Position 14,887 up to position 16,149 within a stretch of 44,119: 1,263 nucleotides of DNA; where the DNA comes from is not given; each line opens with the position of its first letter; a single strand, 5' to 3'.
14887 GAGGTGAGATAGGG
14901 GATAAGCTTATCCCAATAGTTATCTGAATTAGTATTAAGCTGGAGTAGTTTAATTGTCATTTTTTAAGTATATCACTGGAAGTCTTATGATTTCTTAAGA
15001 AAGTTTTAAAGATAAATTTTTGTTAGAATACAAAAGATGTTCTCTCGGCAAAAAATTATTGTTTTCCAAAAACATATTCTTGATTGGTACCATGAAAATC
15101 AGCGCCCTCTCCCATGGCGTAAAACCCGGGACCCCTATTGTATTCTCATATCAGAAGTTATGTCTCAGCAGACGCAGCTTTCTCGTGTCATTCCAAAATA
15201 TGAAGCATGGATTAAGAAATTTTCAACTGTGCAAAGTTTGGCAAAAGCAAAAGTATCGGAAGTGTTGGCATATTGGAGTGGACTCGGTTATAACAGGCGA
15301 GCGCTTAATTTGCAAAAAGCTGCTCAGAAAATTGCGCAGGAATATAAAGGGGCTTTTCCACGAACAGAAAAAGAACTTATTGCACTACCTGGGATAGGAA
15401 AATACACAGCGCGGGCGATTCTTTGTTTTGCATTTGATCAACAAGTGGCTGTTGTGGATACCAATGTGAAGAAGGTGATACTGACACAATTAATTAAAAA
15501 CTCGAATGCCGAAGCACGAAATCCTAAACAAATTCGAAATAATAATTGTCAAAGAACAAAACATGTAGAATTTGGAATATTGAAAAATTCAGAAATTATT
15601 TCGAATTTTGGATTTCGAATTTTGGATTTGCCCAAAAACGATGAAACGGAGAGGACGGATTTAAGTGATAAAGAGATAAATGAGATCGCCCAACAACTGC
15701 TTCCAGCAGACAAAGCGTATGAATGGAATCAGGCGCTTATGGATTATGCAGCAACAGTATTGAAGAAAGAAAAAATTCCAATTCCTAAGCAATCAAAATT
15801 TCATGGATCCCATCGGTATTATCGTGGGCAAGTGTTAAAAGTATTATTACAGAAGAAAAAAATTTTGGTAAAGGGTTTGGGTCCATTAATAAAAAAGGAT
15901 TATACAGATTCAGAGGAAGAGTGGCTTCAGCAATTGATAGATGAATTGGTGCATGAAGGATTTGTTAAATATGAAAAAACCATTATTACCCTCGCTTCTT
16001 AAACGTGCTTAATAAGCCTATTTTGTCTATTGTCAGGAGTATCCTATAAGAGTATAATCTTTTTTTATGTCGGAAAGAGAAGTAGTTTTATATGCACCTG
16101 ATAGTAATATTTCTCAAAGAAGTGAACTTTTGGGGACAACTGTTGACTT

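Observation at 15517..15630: A 114-nt palindromic repeat element is inserted in frame (38 codons) in a MutY-like DNA glycosylase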

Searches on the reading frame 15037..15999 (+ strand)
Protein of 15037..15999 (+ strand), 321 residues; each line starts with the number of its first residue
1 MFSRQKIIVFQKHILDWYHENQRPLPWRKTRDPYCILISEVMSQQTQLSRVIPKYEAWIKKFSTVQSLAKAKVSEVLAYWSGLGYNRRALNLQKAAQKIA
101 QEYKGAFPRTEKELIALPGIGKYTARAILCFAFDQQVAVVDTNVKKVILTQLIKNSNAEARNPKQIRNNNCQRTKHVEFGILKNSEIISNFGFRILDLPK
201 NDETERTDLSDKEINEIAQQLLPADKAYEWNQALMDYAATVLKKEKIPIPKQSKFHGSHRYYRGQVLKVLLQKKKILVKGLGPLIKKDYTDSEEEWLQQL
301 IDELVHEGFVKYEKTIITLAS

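Call 6: search_protein_families(library=pfam, proteins=[window:15037-15999:+], max_evalue=0.01)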
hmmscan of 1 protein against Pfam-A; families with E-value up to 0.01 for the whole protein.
window:15037-15999:+ (321 aa): 3 families
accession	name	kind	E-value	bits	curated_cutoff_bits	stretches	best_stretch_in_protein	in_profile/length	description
PF00730.31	HhH-GPD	-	6.5e-18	65.5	26.2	1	38-149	1-84/108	HhH-GPD superfamily base excision DNA repair protein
PF00633.29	HHH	-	2.1e-10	40.3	24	1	102-131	1-30/30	Helix-hairpin-helix motif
PF14520.12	HHH_5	-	0.0034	18.2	27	0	110-129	33-52/57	Helix-hairpin-helix domain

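Call 7: search_solved_structures(query=window:15037-15999:+, show_alignments=3)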
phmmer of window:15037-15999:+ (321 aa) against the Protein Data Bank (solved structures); distinct sequences matched with E-value up to 0.001: 32.
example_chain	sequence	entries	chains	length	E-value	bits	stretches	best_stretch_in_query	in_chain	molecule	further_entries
8uuc_A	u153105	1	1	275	9.4e-39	136.8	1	23-154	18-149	Adenine DNA glycosylase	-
1kqj_A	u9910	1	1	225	7.4e-38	133.9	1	10-149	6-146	A/G-SPECIFIC ADENINE GLYCOSYLASE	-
1kg2_A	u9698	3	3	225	7.8e-38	133.8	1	10-149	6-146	A/G-specific adenine glycosylase | ADENINE GLYCOSYLASE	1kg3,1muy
1kg7_A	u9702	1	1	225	9.2e-38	133.6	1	10-149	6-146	A/G-specific adenine glycosylase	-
1wef_A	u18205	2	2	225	1.4e-37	133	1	10-149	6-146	A/G-specific adenine glycosylase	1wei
1kg6_A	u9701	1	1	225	2e-37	132.5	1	10-149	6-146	A/G-specific adenine glycosylase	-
1kg5_A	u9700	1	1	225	2.8e-37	132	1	10-149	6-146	A/G-specific adenine glycosylase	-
1mud_A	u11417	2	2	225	3.9e-37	131.5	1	10-149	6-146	Adenine DNA glycosylase | ADENINE GLYCOSYLASE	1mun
1kg4_A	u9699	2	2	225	5.1e-37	131.1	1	10-149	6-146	A/G-specific adenine glycosylase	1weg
7ef9_A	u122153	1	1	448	8.8e-35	123.8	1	7-149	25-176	Adenine DNA glycosylase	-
7ef8_A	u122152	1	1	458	9.4e-35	123.7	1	7-149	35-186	Adenine DNA glycosylase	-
3n5n_X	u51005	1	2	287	2.5e-34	122.3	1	6-149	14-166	A/G-specific adenine DNA glycosylase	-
8fay_A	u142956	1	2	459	1.3e-33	119.9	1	7-149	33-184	Adenine DNA glycosylase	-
6q0c_A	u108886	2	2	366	2.6e-33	118.9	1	9-151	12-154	A/G-specific adenine glycosylase | Adenine DNA glycosylase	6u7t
4yoq_A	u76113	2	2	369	2.8e-33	118.9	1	9-151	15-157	A/G-specific adenine glycosylase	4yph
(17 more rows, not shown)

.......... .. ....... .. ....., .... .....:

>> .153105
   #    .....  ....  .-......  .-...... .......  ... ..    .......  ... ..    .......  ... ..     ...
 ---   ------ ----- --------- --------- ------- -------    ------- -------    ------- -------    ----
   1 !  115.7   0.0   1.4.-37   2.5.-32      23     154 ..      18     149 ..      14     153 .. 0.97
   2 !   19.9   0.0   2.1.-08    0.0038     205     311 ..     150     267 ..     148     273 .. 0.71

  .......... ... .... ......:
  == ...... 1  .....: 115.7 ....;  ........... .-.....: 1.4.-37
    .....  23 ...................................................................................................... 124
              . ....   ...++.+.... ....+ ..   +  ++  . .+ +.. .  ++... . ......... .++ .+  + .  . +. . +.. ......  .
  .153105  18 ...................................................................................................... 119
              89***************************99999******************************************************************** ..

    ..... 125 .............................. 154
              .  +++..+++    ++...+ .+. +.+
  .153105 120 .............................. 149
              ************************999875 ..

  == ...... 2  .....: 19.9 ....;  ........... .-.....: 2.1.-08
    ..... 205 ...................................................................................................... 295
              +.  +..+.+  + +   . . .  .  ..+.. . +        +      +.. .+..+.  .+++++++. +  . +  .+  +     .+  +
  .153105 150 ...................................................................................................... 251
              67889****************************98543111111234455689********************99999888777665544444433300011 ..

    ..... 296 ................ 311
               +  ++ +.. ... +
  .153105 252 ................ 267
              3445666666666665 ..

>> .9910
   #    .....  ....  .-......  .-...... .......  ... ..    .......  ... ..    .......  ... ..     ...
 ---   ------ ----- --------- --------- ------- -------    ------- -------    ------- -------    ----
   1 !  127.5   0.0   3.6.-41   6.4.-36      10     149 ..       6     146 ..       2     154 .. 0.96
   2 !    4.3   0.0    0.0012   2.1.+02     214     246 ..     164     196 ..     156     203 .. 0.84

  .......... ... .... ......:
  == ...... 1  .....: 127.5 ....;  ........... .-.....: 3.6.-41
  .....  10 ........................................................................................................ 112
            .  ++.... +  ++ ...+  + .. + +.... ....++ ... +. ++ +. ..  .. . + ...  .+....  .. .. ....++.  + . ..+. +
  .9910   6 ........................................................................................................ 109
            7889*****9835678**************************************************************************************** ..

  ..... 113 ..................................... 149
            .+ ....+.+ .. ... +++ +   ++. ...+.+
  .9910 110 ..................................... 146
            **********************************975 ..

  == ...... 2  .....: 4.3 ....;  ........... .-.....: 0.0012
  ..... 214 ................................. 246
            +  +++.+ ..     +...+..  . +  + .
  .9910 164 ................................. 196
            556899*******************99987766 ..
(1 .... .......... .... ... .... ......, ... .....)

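Call 8: find_homologous_proteins(query=window:15037-15999:+)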
Query window:15037-15999:+ (321 aa): 7425 proteins with E <= 0.001 among 8000 candidates; the best 120 are listed.
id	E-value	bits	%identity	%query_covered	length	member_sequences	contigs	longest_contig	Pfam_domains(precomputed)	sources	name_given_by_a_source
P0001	1.4e-210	716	100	100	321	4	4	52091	PF00730.32,PF00633.30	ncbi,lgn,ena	-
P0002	4.2e-126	439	65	100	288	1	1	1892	PF00730.32,PF00633.30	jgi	-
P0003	1.6e-125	437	64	100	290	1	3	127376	PF00730.32,PF00633.30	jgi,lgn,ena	-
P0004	4.9e-122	425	65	100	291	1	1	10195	PF00730.32,PF00633.30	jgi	jgi:A/G-specific adenine glycosylase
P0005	1.1e-121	424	64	100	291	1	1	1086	PF00730.32,PF00633.30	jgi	jgi:A/G-specific adenine glycosylase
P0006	8.7e-121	421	64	97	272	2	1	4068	PF00730.32,PF00633.30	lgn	-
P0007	2.9e-120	419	64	100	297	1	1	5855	PF00730.32,PF00633.30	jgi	jgi:A/G-specific adenine glycosylase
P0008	4.0e-120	419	62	100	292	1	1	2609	PF00730.32,PF00633.30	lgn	-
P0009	3.8e-119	416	62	100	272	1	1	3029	PF00730.32,PF00633.30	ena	-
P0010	4.1e-119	416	61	100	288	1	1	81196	PF00730.32,PF00633.30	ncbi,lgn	-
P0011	6.3e-119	415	63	100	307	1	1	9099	PF00730.32,PF00633.30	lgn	-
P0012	4.4e-118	412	62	100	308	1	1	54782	PF00730.32,PF00633.30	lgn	-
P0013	7.5e-118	411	61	100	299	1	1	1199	PF00730.32,PF00633.30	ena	-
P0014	2.1e-117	410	62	100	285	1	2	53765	PF00730.32,PF00633.30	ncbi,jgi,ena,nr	ncbi:MAG TPA: hypothetical protein VNW29_06390 [Candidatus Sulfotelmatobacter sp.]|jgi:A/G-specific 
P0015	2.8e-117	410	60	100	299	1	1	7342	PF00730.32,PF00633.30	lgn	-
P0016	1.4e-116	407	61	99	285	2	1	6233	PF00730.32,PF00633.30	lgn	-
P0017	1.2e-115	404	61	100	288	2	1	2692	PF00730.32,PF00633.30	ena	-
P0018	2.2e-115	403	61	100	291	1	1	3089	PF00730.32,PF00633.30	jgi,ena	-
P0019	3.4e-115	403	61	100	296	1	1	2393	PF00730.32,PF00633.30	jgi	-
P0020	3.6e-115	403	60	100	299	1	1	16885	PF00730.32,PF00633.30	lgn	-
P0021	5.3e-115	402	61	100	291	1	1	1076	PF00730.32,PF00633.30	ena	-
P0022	5.7e-115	402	77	47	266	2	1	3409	PF00730.32,PF00633.30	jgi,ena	-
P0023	1.2e-114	401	61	100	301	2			PF00730.32,PF00633.30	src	-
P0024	1.4e-114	401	60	100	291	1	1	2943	PF00730.32,PF00633.30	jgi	jgi:A/G-specific adenine glycosylase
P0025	1.7e-114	400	63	97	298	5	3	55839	PF00730.32,PF00633.30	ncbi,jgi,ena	-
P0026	2.6e-114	400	61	100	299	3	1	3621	PF00730.32,PF00633.30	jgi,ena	-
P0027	2.9e-114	400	61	99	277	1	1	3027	PF00730.32,PF00633.30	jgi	jgi:A/G-specific adenine glycosylase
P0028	8.3e-114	398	60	100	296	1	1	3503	PF00730.32,PF00633.30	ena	-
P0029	8.6e-114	398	59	100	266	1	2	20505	PF00730.32,PF00633.30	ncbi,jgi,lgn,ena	-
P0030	1.3e-113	398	60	100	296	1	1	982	PF00730.32,PF00633.30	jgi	-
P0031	2.5e-113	397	60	100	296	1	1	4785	PF00730.32,PF00633.30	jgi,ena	-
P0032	2.6e-113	397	61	100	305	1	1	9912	PF00730.32,PF00633.30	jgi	jgi:A/G-specific adenine glycosylase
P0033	1.9e-112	394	72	47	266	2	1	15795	PF00730.32,PF00633.30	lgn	-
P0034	2.7e-112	393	59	100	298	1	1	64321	PF00730.32,PF00633.30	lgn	-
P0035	2.9e-112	393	62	100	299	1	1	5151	PF00730.32,PF00633.30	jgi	jgi:A/G-specific adenine glycosylase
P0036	7.2e-112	392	60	100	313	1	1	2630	PF00730.32,PF00633.30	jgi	jgi:A/G-specific adenine glycosylase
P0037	1.0e-111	391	59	100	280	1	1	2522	PF00730.32,PF00633.30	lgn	-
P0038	1.7e-111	391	58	100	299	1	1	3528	PF00730.32,PF00633.30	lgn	-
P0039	2.1e-111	390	60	100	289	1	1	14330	PF00730.32,PF00633.30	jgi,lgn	-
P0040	2.4e-110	387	56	100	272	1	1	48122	PF00730.32,PF00633.30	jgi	jgi:A/G-specific adenine glycosylase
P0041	3.5e-110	386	58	98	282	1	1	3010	PF00730.32,PF00633.30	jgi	jgi:A/G-specific adenine glycosylase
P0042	5.4e-110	386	59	99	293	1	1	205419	PF00730.32,PF00633.30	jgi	jgi:A/G-specific adenine glycosylase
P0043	8.1e-110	385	59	99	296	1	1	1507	PF00730.32,PF00633.30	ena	-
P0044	1.7e-109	384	58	97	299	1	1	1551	PF00730.32,PF00633.30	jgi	jgi:A/G-specific adenine glycosylase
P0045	1.7e-109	384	58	100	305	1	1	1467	PF00730.32,PF00633.30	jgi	jgi:A/G-specific adenine glycosylase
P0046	4.6e-109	383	60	100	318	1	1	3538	PF00730.32,PF00633.30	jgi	jgi:A/G-specific adenine glycosylase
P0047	1.2e-108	381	56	99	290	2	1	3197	PF00730.32,PF00633.30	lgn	-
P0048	1.5e-108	381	57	100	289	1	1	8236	PF00730.32,PF00633.30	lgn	-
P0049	1.7e-108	381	57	99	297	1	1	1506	PF00730.32,PF00633.30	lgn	-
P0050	2.8e-108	380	58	99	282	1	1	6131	PF00730.32,PF00633.30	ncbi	-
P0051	3.2e-108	380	58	100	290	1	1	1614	PF00730.32,PF00633.30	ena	-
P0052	5.1e-108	379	56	99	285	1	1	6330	PF00730.32,PF00633.30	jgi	jgi:A/G-specific adenine glycosylase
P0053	7.2e-108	379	57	98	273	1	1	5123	PF00730.32,PF00633.30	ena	-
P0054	8.3e-108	378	57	99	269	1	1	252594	PF00730.32,PF00633.30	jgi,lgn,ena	-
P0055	1.1e-107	378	56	99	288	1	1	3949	PF00730.32,PF00633.30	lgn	-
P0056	1.2e-107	378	58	98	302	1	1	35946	PF00730.32,PF00633.30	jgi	jgi:A/G-specific adenine glycosylase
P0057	1.3e-107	378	58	100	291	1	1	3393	PF00730.32,PF00633.30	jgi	jgi:A/G-specific adenine glycosylase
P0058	2.1e-107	377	55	100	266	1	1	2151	PF00730.32,PF00633.30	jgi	-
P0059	2.3e-107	377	57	100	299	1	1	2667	PF00730.32,PF00633.30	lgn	-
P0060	5.0e-107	376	57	100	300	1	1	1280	PF00730.32,PF00633.30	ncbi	-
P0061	5.3e-107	376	57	100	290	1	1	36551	PF00730.32,PF00633.30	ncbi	-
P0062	6.0e-107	376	55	100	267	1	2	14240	PF00730.32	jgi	jgi:A/G-specific adenine glycosylase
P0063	8.1e-107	375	56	100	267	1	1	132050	PF00730.32,PF00633.30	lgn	-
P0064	1.1e-106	375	58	99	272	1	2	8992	PF00730.32,PF00633.30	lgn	-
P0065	1.6e-106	374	56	97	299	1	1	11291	PF00730.32,PF00633.30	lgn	-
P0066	1.9e-106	374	59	97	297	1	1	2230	PF00730.32,PF00633.30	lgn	-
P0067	3.1e-106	373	56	99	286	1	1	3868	PF00730.32,PF00633.30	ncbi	-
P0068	4.3e-106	373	55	99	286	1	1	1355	PF00730.32,PF00633.30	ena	-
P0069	4.6e-106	373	59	97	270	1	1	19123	PF00730.32,PF00633.30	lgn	-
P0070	4.9e-106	373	56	98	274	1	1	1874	PF00730.32,PF00633.30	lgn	-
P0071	7.2e-106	372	54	100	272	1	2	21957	PF00730.32,PF00633.30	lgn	-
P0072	1.1e-105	372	55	99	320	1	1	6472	PF00730.32,PF00633.30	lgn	-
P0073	2.6e-105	370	56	98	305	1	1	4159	PF00730.32,PF00633.30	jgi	jgi:A/G-specific adenine glycosylase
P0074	3.6e-105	370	57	100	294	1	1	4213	PF00730.32,PF00633.30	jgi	jgi:A/G-specific adenine glycosylase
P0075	4.1e-105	370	55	100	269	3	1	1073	PF00730.32,PF00633.30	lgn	-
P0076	4.6e-105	369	57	99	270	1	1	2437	PF00730.32,PF00633.30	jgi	jgi:A/G-specific adenine glycosylase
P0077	6.0e-105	369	56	98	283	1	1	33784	PF00730.32,PF00633.30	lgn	-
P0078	6.5e-105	369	57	89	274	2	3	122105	PF00730.32,PF00633.30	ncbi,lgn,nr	ncbi:MAG TPA: hypothetical protein VND99_04205 [Candidatus Acidoferrales bacterium]|nr:hypothetical 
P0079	8.0e-105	369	57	97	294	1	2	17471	PF00730.32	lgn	-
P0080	8.6e-105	369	55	100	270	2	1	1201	PF00730.32,PF00633.30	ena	-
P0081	9.3e-105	368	57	99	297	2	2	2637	PF00730.32,PF00633.30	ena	-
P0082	1.1e-104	368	55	99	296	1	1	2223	PF00730.32,PF00633.30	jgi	jgi:A/G-specific adenine glycosylase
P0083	1.1e-104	368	56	100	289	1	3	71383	PF00730.32,PF00633.30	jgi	jgi:A/G-specific adenine glycosylase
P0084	1.1e-104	368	56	99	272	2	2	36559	PF00730.32,PF00633.30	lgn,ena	-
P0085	1.9e-104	367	56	97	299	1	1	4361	PF00730.32,PF00633.30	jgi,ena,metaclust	metaclust:\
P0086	1.9e-104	367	56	96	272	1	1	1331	PF00730.32,PF00633.30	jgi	jgi:A/G-specific adenine glycosylase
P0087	1.9e-104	367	56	98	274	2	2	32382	PF00730.32,PF00633.30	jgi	-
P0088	2.6e-104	367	56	98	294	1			PF00730.32,PF00633.30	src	-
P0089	4.3e-104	366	56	99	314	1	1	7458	PF00730.32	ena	-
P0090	5.7e-104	366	55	100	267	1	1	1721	PF00730.32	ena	-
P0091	6.5e-104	366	55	98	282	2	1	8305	PF00730.32,PF00633.30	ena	-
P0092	8.0e-104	365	58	99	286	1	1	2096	PF00730.32,PF00633.30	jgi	jgi:A/G-specific adenine glycosylase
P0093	9.3e-104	365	55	97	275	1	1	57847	PF00730.32,PF00633.30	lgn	-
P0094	9.6e-104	365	56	97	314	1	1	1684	PF00730.32,PF00633.30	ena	-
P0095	1.3e-103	365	59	100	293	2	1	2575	PF00730.32,PF00633.30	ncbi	-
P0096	1.6e-103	364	56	98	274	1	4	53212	PF00730.32,PF00633.30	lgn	-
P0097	2.6e-103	364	53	99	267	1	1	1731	PF00730.32,PF00633.30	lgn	-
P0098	2.8e-103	364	65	47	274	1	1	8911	PF00730.32,PF00633.30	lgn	-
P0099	3.9e-103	363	55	99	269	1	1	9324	PF00730.32,PF00633.30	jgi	jgi:A/G-specific adenine glycosylase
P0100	7.1e-103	362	56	100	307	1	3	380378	PF00730.32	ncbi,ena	ncbi:MAG: hypothetical protein AAB553_02910 [Patescibacteria group bacterium]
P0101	7.6e-103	362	55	99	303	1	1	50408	PF00730.32,PF00633.30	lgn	-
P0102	1.7e-102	361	52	100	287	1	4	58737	PF00730.32,PF00633.30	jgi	jgi:A/G-specific adenine glycosylase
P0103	2.3e-102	361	55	100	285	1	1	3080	PF00730.32,PF00633.30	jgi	jgi:A/G-specific adenine glycosylase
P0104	2.4e-102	361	55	99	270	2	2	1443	PF00730.32,PF00633.30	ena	-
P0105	2.9e-102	360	48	99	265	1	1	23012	PF00730.32,PF00633.30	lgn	-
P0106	4.4e-102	360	54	97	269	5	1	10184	PF00730.32,PF00633.30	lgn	-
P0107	6.2e-102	359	56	100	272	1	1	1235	PF00730.32,PF00633.30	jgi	jgi:A/G-specific adenine glycosylase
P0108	6.8e-102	359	55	100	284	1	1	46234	PF00730.32,PF00633.30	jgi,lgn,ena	jgi:A/G-specific adenine glycosylase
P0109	9.0e-102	359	58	90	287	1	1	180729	PF00730.32,PF00633.30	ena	-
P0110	1.1e-101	358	56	99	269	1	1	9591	PF00730.32,PF00633.30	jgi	jgi:A/G-specific adenine glycosylase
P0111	1.1e-101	358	57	100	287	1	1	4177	PF00730.32,PF00633.30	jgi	jgi:A/G-specific adenine glycosylase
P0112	1.2e-101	358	55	99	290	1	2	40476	PF00730.32,PF00633.30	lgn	-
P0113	1.4e-101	358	53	100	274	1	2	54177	PF00730.32,PF00633.30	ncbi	ncbi:MAG: hypothetical protein ACR2LN_00735 [Candidatus Levyibacteriota bacterium]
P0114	1.4e-101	358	55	100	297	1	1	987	PF00730.32,PF00633.30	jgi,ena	-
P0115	1.6e-101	358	46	99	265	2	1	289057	PF00730.32,PF00633.30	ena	-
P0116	1.9e-101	358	55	100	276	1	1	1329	PF00730.32,PF00633.30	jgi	jgi:A/G-specific adenine glycosylase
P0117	1.9e-101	358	55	100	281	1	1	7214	PF00730.32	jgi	jgi:A/G-specific adenine glycosylase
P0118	2.1e-101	357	54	100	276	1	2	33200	PF00730.32,PF00633.30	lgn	-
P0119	2.3e-101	357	56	97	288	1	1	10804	PF00730.32,PF00633.30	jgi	jgi:A/G-specific adenine glycosylase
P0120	2.3e-101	357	55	99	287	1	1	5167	PF00730.32,PF00633.30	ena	-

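Call 11: find_related_loci(query=A1, collection=genome_contigs, flank=3000)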
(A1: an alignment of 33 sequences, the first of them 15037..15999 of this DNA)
Query A1 (321 aa) in genome_contigs; peptide patterns used: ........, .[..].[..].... (x = any residue, [..] = any of these).
600 stretches matched a pattern (row limit reached: there are more); 599 encode a relative of the query (tblastn E <= 1e-3); the best 80 are kept; 80 distinct loci.
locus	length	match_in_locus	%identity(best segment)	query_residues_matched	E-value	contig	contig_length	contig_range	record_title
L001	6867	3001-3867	35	5-311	4e-61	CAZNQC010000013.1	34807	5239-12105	MAG TPA_asm: uncultured Sphaerobacteraceae bacterium isolate SRP344714_co1_164 genome assembly, contig: NODE_2496_length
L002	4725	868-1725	36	4-319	8e-61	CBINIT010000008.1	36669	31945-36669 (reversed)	MAG TPA_asm: uncultured Candidatus Berkelbacteria bacterium isolate SRR16817054_binner13_Refined_30 genome assembly, con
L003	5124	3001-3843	35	13-309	2e-60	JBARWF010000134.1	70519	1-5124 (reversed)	MAG: Thermomicrobiales bacterium isolate MFD12187_ilm_asm_bin18 k127_60457, whole genome shotgun sequence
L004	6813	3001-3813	38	7-319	3e-60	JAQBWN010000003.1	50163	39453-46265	MAG: bacterium isolate casp150-mb.232 NODE_1767_length_50163_cov_0.089386, whole genome shotgun sequence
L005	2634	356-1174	35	9-311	2e-60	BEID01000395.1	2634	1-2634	Bacterium HR27 DNA, contig: NODE_10099_395, isolate: HRbin27, whole genome shotgun sequence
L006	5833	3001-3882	34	5-314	6e-60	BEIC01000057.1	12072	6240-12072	Bacterium HR26 DNA, contig: NODE_1516_57, isolate: HRbin26, whole genome shotgun sequence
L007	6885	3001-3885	33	11-310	1e-58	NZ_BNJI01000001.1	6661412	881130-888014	Ktedonobacter sp. SOSP1-85 sequence1, whole genome shotgun sequence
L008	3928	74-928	33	11-319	1e-56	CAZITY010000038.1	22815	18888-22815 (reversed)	MAG TPA_asm: uncultured Halobacteriales archaeon isolate SRP185896_co1_408 genome assembly, contig: NODE_1027_length_228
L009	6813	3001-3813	34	14-311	3e-56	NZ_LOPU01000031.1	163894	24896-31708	Haloprofundus marisrubri strain SB9 contig_37, whole genome shotgun sequence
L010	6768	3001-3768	37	7-311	1e-55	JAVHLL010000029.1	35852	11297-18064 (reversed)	MAG: Thermodesulfovibrionales bacterium isolate Ess09-11 NODE_319_length_35852_cov_463.891751, whole genome shotgun sequ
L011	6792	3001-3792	35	10-320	3e-53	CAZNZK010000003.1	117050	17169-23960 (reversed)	MAG TPA_asm: uncultured Candidatus Saccharibacteria bacterium isolate binchicken_co241_141 genome assembly, contig: NODE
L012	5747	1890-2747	34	1-315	8e-53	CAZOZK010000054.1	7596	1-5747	MAG TPA_asm: uncultured Pseudomonadales bacterium isolate SRP107338_co1_182 genome assembly, contig: NODE_12759_length_7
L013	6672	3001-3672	39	2-275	6e-53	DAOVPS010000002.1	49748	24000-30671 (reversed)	MAG TPA_asm: Candidatus Heimdallarchaeota archaeon isolate CSMAG_1555 CSMAG_1555_k141_267899_length_49748_cov_41.9012, w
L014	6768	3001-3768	36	7-314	8e-53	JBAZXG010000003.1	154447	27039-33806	MAG: Patescibacteria group bacterium isolate SO_2017_GW1_50 NODE_779_length_154447_cov_1.636807_OW334_2017, whole genome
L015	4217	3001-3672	36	1-272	2e-52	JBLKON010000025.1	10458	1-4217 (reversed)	MAG: Candidatus Woesearchaeota archaeon isolate MAG.180 NODE_16956_length_10458_cov_4.050092, whole genome shotgun seque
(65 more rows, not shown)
